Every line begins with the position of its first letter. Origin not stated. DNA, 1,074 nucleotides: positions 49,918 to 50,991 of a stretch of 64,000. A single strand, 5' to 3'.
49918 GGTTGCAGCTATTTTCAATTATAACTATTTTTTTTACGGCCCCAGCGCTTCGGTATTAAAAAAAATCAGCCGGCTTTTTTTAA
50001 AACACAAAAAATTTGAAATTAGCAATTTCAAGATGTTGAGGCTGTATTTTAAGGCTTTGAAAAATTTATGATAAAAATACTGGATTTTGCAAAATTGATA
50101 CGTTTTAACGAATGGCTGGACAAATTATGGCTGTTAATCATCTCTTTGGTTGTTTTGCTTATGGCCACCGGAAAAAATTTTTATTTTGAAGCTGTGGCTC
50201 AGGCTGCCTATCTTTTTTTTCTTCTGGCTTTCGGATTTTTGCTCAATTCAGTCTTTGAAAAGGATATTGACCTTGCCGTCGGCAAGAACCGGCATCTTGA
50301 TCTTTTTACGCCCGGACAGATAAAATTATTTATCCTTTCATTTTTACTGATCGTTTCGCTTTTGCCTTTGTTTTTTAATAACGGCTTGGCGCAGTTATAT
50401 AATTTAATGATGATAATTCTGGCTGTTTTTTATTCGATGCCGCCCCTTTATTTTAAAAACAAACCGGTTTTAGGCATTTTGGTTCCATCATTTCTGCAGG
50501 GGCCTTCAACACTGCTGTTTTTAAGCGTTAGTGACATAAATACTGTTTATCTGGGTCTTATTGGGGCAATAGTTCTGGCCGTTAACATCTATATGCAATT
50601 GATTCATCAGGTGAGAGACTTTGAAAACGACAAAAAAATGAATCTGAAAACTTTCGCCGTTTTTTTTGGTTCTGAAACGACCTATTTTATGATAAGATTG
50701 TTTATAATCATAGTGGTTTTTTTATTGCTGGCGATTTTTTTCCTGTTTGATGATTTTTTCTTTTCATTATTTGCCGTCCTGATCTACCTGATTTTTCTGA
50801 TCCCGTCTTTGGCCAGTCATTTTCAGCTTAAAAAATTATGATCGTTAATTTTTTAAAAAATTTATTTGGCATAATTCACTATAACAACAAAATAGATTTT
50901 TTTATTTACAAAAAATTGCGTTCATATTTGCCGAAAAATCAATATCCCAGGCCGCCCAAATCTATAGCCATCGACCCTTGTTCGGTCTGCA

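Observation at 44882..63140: Nine-gene glycosyltransferase, isoprenoid and radical-SAM operon directly upstream of a 3,239-aa surface protein: candidate isoprenoid-linked surface-modification system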

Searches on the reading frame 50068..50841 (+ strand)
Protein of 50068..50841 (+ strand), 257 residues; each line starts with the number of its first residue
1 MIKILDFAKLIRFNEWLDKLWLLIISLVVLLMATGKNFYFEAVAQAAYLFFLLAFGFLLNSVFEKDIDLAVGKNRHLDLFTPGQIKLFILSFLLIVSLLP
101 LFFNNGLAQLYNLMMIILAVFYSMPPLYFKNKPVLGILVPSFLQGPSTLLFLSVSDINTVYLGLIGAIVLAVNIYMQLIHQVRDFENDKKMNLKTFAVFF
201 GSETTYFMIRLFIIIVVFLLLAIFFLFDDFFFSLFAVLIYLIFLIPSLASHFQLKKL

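Call 4: search_protein_families(library=pfam, proteins=[window:50068-50841:+], max_evalue=0.01)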
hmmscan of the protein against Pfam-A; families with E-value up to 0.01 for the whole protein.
window:50068-50841:+ (257 aa): 1 family
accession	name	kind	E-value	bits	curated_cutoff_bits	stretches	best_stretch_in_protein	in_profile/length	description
PF01040.23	UbiA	-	2.1e-16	60.4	34.2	1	22-244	1-226/250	UbiA prenyltransferase family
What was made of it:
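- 50068..50841 (+): UbiA-superfamily intramembrane prenyltransferase from a rare, divergent subclade. Motif 1 is N60-x3-E64-x3-D68 and motif 2 is D184-x3-D188. PF01040 2e-16 (call 4).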

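Call 5: search_protein_families(library=ncbifam, proteins=[window:50068-50841:+], max_evalue=0.01)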
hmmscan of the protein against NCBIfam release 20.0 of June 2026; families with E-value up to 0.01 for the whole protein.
window:50068-50841:+ (257 aa): 11 families
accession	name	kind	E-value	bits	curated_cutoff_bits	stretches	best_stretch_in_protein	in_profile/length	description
NF009516.0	PRK12875.1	equivalog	6.3e-14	51.7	205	1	9-245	22-254/292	prenyltransferase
NF009523.0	PRK12884.1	equivalog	9.5e-11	41.4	269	1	6-243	6-235/279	prenyltransferase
NF009521.0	PRK12882.1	equivalog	2.1e-05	23.9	296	1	26-245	24-243/280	geranylgeranylglycerol-phosphate geranylgeranyltransferase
NF010119.0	PRK13595.1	equivalog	3.1e-05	23.6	248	1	20-223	23-232/292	prenyltransferase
TIGR01475.1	ubiA_other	subfamily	8.8e-05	22.1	180.8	1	3-245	1-243/282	UbiA-like polyprenyltransferase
NF004751.0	PRK06080.1-3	equivalog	0.00084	19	264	1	168-234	184-246/296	1,4-dihydroxy-2-naphthoate polyprenyltransferase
TIGR01476.1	chlor_syn_BchG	subfamily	0.00086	18.8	212.3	1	92-241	92-239/283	(bacterio)chlorophyll synthase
NF005742.0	PRK07566.1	equivalog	0.0015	17.7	313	1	60-239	86-269/315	chlorophyll synthase ChlG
TIGR01474.1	ubiA_proteo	equivalog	0.0022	17.5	275.45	1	7-242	4-242/282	4-hydroxybenzoate octaprenyltransferase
NF009513.0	PRK12872.1-3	equivalog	0.005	16.4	288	0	52-255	65-264/293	prenyltransferase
NF009522.0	PRK12883.1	equivalog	0.0056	16.2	353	0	51-217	48-211/279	geranylgeranylglycerol-phosphate geranylgeranyltransferase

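Call 9: find_encoding_contigs(protein=window:50068-50841:+, flank=10000, max_places=10)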
Protein window:50068-50841:+ (257 aa): 2 contigs read that carry it; 1 place shown.
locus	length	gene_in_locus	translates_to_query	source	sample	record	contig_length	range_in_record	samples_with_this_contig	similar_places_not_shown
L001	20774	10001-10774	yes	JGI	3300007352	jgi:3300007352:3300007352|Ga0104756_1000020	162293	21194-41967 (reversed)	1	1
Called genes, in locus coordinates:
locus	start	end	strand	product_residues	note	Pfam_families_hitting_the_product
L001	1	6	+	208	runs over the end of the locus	-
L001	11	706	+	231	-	-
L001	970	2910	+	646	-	PF00012:HSP70, PF06723:MreB_Mbl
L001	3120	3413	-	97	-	-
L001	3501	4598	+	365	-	PF00226:DnaJ, PF01556:DnaJ_C, PF00684:DnaJ_CXXCXGXG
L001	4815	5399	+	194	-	-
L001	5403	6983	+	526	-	-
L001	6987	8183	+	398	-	PF13439:Glyco_transf_4, PF13477:Glyco_trans_4_2 (weak), PF13579:Glyco_trans_4_4, PF00534:Glycos_transf_1, PF13692:Glyco_trans_1_4, PF13524:Glyco_trans_1_2 (weak)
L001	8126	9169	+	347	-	PF00348:polyprenyl_synt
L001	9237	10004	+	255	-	PF00535:Glycos_transf_2, PF10111:Glyco_tranf_2_2 (faint)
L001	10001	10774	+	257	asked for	PF01040:UbiA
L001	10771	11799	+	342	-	PF04055:Radical_SAM (weak), PF13186:SPASM (weak)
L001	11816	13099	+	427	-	PF02310:B12-binding, PF19864:Radical_SAM_N2 (weak), PF04055:Radical_SAM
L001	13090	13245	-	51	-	-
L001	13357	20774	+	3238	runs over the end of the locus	PF00041:fn3 (weak), PF10179:NDNF (faint), PF16656:Pur_ac_phosph_N (weak)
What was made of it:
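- On Polyprenyl-phosphate phosphoribosyltransferase (DPPRS/PPPRS) subfamily of UbiA: No HAD or PAP2 gene is in the operon (calls 4, 9).
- The window operon has no HAD or PAP2 phosphatase, no epimerase and no flippase (calls 4, 9).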

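Call 10: find_homologous_proteins(query=window:50068-50841:+, max_evalue=0.001)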
Query window:50068-50841:+ (257 aa): 3 proteins with E <= 0.001 among 3905 candidates.
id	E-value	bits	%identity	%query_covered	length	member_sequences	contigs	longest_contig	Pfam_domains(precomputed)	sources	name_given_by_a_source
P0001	2.6e-151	521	100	100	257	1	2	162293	PF01040.24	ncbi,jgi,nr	ncbi:hypothetical protein C4569_01845 [Candidatus Parcubacteria bacterium]|nr:MAG: hypothetical prot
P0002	4.5e-51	192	46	98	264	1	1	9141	PF01040.24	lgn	-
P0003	1.9e-5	43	26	81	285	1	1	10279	PF01040.24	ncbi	-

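Call 11: find_encoding_contigs(protein=P0002, flank=10000, max_places=5)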
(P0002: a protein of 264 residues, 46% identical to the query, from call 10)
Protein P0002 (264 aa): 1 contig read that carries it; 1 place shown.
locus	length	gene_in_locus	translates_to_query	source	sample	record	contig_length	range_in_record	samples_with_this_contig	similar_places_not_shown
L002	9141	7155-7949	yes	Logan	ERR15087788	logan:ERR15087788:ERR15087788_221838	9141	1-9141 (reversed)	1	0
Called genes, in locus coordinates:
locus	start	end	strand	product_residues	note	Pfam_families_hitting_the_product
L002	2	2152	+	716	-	?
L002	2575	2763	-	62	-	-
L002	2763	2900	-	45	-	-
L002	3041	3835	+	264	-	-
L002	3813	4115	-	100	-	PF07760:DUF1616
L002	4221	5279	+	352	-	PF13439:Glyco_transf_4, PF00534:Glycos_transf_1, PF13692:Glyco_trans_1_4, PF13524:Glyco_trans_1_2 (weak)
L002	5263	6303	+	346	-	PF00348:polyprenyl_synt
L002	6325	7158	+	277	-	PF00535:Glycos_transf_2, PF10111:Glyco_tranf_2_2, PF13641:Glyco_tranf_2_3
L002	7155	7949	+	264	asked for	PF01040:UbiA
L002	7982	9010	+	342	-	PF04055:Radical_SAM, PF13186:SPASM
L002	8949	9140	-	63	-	?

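Call 12: find_encoding_contigs(protein=P0003, flank=10000, max_places=5)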
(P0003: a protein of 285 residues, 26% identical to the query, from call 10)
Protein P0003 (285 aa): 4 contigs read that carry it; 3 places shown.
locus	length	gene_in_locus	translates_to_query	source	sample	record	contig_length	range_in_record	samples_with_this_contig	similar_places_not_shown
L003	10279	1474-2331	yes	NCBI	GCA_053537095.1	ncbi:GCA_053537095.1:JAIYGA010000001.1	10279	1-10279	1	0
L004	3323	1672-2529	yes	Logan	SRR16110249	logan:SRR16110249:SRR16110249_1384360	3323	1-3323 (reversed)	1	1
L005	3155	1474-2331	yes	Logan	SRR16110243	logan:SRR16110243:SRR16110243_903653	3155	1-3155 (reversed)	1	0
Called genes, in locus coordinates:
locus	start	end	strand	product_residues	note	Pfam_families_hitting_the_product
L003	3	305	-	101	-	?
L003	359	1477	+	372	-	PF13506:Glyco_transf_21, PF00535:Glycos_transf_2, PF10111:Glyco_tranf_2_2, PF13641:Glyco_tranf_2_3, PF13632:Glyco_trans_2_3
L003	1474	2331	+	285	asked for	PF01040:UbiA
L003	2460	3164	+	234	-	PF00535:Glycos_transf_2, PF10111:Glyco_tranf_2_2 (faint), PF13641:Glyco_tranf_2_3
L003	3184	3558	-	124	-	-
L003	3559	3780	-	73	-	-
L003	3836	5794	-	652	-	PF00482:T2SSF (weak)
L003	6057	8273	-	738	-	PF00437:T2SSE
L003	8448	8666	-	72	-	-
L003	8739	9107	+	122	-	-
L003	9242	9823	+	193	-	-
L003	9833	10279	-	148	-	?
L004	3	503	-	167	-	?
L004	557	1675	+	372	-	PF13506:Glyco_transf_21, PF00535:Glycos_transf_2, PF10111:Glyco_tranf_2_2, PF13641:Glyco_tranf_2_3, PF13632:Glyco_trans_2_3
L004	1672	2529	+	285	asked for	PF01040:UbiA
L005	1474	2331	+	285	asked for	PF01040:UbiA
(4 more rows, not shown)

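Call 13: search_solved_structures(query=window:50068-50841:+, max_evalue=1)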
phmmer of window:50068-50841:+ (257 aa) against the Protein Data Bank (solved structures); distinct sequences matched with E-value up to 1: 2.
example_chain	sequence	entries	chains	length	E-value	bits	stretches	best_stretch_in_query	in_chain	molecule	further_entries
4tq3_A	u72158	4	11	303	1.3e-07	35.1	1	46-245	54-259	Prenyltransferase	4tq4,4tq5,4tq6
6m31_A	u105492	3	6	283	6.8e-06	29.5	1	47-243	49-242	Digeranylgeranylglyceryl phosphate synthase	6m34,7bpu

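Call 27: search_protein_representatives(protein=window:50068-50841:+)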
Query: 257 residues. Proteins with E-value up to 0.001 (for the whole library): 830; up to 1e-10: 88; up to 1e-30: 2. The best 150 are listed.
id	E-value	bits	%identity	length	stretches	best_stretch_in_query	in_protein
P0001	8.3e-152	520.5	100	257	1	1-257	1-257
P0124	2.8e-38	148.7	37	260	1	5-255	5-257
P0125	2.3e-21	93.3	33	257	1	4-232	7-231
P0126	6.7e-21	91.8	31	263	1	6-256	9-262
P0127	2.4e-20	90.0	31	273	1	6-244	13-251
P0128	5.9e-20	88.7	33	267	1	9-244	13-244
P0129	1.8e-19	87.1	33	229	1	28-246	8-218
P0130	2.1e-19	86.9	33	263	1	5-251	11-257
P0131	3.9e-19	86.0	29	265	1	3-248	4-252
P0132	1.0e-18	84.6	29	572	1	9-230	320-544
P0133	1.7e-18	83.9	29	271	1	8-232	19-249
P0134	6.1e-18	82.1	27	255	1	6-232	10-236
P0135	6.5e-18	82.0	29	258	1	8-243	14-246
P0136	2.1e-17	80.3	32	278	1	2-248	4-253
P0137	3.8e-17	79.5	29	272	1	9-252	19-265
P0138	7.5e-17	78.5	28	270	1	3-233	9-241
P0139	8.0e-17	78.4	30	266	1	2-240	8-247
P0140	1.0e-16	78.1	30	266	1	5-248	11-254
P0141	8.5e-16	75.1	30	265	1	6-240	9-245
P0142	8.8e-16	75.0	31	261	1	2-244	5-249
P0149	3.5e-14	69.8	28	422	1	9-239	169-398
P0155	7.4e-14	68.7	28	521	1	10-239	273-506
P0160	3.9e-13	66.4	29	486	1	8-242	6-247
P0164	6.4e-13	65.7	30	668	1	7-226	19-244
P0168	9.5e-13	65.1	31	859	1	5-243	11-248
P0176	4.1e-12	63.0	28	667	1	6-247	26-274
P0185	1.2e-11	61.5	27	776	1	11-206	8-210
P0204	6.6e-11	59.1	34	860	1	6-237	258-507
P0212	1.1e-10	58.3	29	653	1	6-256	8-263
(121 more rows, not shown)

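Call 28: search_protein_families(library=pfam, proteins=[P0132, P0149, P0155, P0160, P0164, P0168, P0176, P0185, P0204, P0212], max_evalue=0.001)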
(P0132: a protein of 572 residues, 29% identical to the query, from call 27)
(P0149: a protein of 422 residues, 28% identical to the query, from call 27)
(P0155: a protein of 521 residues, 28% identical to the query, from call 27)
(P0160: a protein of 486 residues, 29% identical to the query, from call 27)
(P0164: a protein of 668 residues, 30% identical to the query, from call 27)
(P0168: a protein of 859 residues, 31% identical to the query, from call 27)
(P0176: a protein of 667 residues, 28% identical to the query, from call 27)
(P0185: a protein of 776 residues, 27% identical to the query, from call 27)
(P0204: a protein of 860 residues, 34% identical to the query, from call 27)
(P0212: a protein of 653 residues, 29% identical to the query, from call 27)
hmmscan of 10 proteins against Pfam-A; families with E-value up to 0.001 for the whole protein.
P0132 (572 aa): 3 families
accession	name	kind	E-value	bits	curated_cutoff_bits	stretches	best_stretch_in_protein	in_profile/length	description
PF07143.17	CrtC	-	1.5e-22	81.4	22.5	1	29-176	1-168/168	CrtC N-terminal lipocalin domain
PF17186.10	Lipocalin_9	-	1.7e-20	73.9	26.2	1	181-302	4-128/131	Lipocalin-like domain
PF01040.23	UbiA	-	1.5e-18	67.4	34.2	1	335-558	2-223/250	UbiA prenyltransferase family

P0149 (422 aa): 2 families
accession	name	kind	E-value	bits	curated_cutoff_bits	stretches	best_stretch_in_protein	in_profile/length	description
PF01040.23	UbiA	-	1.7e-14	54.1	34.2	1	185-417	6-237/250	UbiA prenyltransferase family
PF04101.22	Glyco_tran_28_C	-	1.3e-05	25.8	22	1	54-144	57-151/166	Glycosyltransferase family 28 C-terminal domain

P0155 (521 aa): 3 families
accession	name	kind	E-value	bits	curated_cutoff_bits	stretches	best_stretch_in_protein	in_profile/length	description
PF01040.23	UbiA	-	3.9e-21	75.9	34.2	1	287-509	2-228/250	UbiA prenyltransferase family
PF07143.17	CrtC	-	1.8e-18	68.2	22.5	1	28-127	67-167/168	CrtC N-terminal lipocalin domain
PF17186.10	Lipocalin_9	-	3.1e-14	53.7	26.2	1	134-254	5-128/131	Lipocalin-like domain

P0160 (486 aa): 1 family
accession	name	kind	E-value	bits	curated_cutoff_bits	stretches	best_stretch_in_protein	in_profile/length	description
PF01040.23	UbiA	-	6.9e-13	48.9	34.2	1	22-257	2-233/250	UbiA prenyltransferase family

P0164 (668 aa): 1 family
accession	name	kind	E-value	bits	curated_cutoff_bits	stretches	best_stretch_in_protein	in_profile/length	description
PF01040.23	UbiA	-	3.3e-16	59.8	34.2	1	52-264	16-226/250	UbiA prenyltransferase family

P0168 (859 aa): 4 families
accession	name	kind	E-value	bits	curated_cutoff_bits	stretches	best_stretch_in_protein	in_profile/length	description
PF13517.12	FG-GAP_3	-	4.3e-42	143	26.9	4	427-490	1-61/61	FG-GAP-like repeat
PF07593.17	UnbV_ASPIC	-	2e-21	76.1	23.4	1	788-854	1-67/68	ASPIC and UnbV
PF01040.23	UbiA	-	2.6e-18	66.7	34.2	1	31-246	3-220/250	UbiA prenyltransferase family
PF01839.29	FG-GAP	-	1.7e-13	50.5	22.1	2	473-502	3-34/37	FG-GAP repeat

P0176 (667 aa): 1 family
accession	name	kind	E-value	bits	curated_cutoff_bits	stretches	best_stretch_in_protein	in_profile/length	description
PF01040.23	UbiA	-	2.9e-17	63.2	34.2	1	46-276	2-227/250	UbiA prenyltransferase family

P0185 (776 aa): 1 family
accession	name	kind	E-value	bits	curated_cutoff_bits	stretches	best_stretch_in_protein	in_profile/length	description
PF01040.23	UbiA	-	7.6e-20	71.7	34.2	1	21-252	5-229/250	UbiA prenyltransferase family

P0204 (860 aa): 18 families
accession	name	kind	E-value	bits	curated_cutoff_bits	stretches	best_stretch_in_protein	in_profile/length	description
PF13414.12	TPR_11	-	1.2e-23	83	26.8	3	762-801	1-40/42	TPR repeat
PF13431.12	TPR_17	-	1.2e-18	66.2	24.4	1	811-842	1-32/34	Tetratricopeptide repeat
PF00515.34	TPR_1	-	8.2e-16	57.5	27.8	1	790-822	2-34/34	Tetratricopeptide repeat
PF07719.23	TPR_2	-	1.1e-14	53.7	27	1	790-822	2-34/34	Tetratricopeptide repeat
PF01040.23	UbiA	-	2.6e-14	53.6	34.2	1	279-513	5-227/250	UbiA prenyltransferase family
PF13428.12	TPR_14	-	4.6e-12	45.8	23.5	1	756-797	2-43/44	Tetratricopeptide repeat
PF14559.12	TPR_19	-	1.6e-10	41.6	25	2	765-822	1-58/68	Tetratricopeptide repeat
PF13432.12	TPR_16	-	6.5e-10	39.7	32.7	1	759-822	1-64/65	Tetratricopeptide repeat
PF13649.12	Methyltransf_25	-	1.3e-09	39.1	27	1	53-140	2-94/97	Methyltransferase domain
PF13176.12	TPR_7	-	3.1e-08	33.5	27.9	0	793-821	3-33/36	Tetratricopeptide repeat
PF08241.18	Methyltransf_11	-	1.8e-07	32.1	21.2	1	53-146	1-94/95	Methyltransferase domain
PF13181.12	TPR_8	-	1.9e-07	31.1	25.7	0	756-784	2-30/34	Tetratricopeptide repeat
PF13847.12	Methyltransf_31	-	1.1e-06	28.9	27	1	48-146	3-108/145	Methyltransferase domain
PF13424.12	TPR_12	-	1.5e-06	28.8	30.1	1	756-818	4-74/77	Tetratricopeptide repeat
PF08242.18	Methyltransf_12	-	4.6e-06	27.7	30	1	53-144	1-97/98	Methyltransferase domain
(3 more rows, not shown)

P0212 (653 aa): 1 family
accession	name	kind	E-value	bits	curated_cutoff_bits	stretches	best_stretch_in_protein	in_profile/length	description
PF01040.23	UbiA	-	2.8e-12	46.9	34.2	1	34-253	9-225/250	UbiA prenyltransferase family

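Call 30: search_protein_families(library=ncbifam, alignment_id=A1, max_evalue=0.00001)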
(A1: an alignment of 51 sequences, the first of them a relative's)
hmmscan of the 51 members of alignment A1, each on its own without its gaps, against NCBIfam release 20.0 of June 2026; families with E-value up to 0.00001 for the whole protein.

A. member 1, P0001 (257 aa): 2 families
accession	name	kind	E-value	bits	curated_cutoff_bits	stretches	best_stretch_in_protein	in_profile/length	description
NF009516.0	PRK12875.1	equivalog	6.3e-14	51.7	205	1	9-245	22-254/292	prenyltransferase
NF009523.0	PRK12884.1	equivalog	9.5e-11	41.4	269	1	6-243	6-235/279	prenyltransferase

B. families by the number of members that match (of 51 scanned): 23 families
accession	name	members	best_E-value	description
TIGR01476.1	chlor_syn_BchG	41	3.4e-17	(bacterio)chlorophyll synthase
NF009523.0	PRK12884.1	38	3.4e-19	prenyltransferase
NF009516.0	PRK12875.1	36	7e-20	prenyltransferase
NF005742.0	PRK07566.1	34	1.2e-14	chlorophyll synthase ChlG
NF009608.0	PRK13105.1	13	2.8e-10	prenyltransferase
NF010119.0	PRK13595.1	11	1e-12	prenyltransferase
TIGR02056.1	ChlG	10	1.8e-09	chlorophyll synthase ChlG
NF009522.0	PRK12883.1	9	1.4e-18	geranylgeranylglycerol-phosphate geranylgeranyltransferase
NF009513.0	PRK12872.1-3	7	1.3e-10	prenyltransferase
NF009525.0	PRK12887.1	6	3.1e-08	homogentisate phytyltransferase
NF009521.0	PRK12882.1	5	8.1e-16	geranylgeranylglycerol-phosphate geranylgeranyltransferase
NF004751.0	PRK06080.1-3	3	1.8e-07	1,4-dihydroxy-2-naphthoate polyprenyltransferase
NF009058.0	PRK12392.1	2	2e-08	bacteriochlorophyll c synthase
NF008977.0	PRK12324.1-2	2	2.5e-06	decaprenyl-phosphate phosphoribosyltransferase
TIGR01475.1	ubiA_other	1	3.5e-11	UbiA-like polyprenyltransferase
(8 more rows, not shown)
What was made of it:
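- On Polyprenyl-phosphate phosphoribosyltransferase (DPPRS/PPPRS) subfamily of UbiA: 2 of 51 clade members hit it weakly (call 30).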

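Call 40: find_related_loci(query=A4, collection=metagenome_contigs, flank=10000)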
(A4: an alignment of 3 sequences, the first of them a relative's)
Query A4 (257 aa) in metagenome_contigs; peptide patterns used: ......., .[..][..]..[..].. (x = any residue, [..] = any of these).
542 stretches matched a pattern; 1 encode a relative of the query (tblastn E <= 1e-3); 1 distinct loci.
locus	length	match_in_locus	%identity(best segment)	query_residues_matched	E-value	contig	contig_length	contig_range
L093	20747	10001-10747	37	9-255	2e-39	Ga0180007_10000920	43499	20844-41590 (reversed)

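Call 42: search_protein_families(library=pfam, proteins=[L002:3813-4115:-], max_evalue=1)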
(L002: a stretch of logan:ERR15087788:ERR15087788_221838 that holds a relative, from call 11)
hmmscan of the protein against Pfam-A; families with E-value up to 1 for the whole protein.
L002:3813-4115:- (100 aa): 3 families
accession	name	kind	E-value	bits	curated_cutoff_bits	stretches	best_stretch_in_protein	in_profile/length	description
PF07760.16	DUF1616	-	1.2e-07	31.7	31.6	1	5-61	21-90/307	Protein of unknown function (DUF1616)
PF17159.10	MASE3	-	0.0058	16.7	31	1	21-99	90-168/226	Membrane-associated sensor domain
PF13188.13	PAS_8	-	0.026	14.9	21.8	1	47-84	14-47/65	PAS domain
